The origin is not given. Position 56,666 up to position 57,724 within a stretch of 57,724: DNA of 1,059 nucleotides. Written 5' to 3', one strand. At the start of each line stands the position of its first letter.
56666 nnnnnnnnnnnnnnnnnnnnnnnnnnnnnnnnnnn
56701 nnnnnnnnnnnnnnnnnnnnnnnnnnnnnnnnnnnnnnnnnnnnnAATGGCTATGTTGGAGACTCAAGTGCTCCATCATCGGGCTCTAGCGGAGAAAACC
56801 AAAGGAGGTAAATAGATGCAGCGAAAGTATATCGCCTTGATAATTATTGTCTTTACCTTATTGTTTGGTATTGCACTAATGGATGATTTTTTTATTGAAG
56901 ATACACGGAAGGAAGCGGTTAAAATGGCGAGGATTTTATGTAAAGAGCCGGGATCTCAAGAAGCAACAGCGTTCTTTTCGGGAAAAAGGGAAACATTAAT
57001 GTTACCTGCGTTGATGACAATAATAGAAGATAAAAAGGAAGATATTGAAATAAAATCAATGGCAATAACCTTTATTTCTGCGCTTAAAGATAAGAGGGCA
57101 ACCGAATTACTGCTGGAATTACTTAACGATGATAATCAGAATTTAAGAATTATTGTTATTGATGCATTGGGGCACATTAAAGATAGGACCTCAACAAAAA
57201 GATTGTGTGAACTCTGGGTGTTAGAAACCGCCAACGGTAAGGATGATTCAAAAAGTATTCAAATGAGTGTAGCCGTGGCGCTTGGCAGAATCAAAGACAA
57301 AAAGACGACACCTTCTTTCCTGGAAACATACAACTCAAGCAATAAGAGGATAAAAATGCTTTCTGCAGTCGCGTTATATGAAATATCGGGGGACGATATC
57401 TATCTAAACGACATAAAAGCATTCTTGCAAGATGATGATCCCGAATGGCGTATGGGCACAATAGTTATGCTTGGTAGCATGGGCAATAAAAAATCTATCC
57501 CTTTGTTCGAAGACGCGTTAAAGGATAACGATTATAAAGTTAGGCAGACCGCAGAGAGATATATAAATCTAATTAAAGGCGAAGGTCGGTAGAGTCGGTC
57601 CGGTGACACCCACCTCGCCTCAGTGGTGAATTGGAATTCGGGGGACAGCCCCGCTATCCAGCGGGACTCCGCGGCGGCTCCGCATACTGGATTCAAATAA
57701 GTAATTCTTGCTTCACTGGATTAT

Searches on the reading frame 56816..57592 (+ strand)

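Call 56: search_protein_families(library=pfam, proteins=[window:56816-57592:+], max_evalue=0.001)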
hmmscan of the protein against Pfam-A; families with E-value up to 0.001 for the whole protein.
window:56816-57592:+ (258 aa): 4 families
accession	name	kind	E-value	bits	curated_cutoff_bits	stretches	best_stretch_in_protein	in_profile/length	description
PF13646.12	HEAT_2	-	1.1e-24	87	27.7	2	64-134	2-71/88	HEAT repeats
PF02985.28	HEAT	-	8.9e-10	38.3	23.5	0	98-121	4-27/31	HEAT repeat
PF03130.22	HEAT_PBS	-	4.9e-07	30.1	20.9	0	83-105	5-27/27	PBS lyase HEAT-like repeat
PF13513.12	HEAT_EZ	-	3.9e-05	24.5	27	0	94-121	28-55/55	HEAT-like repeat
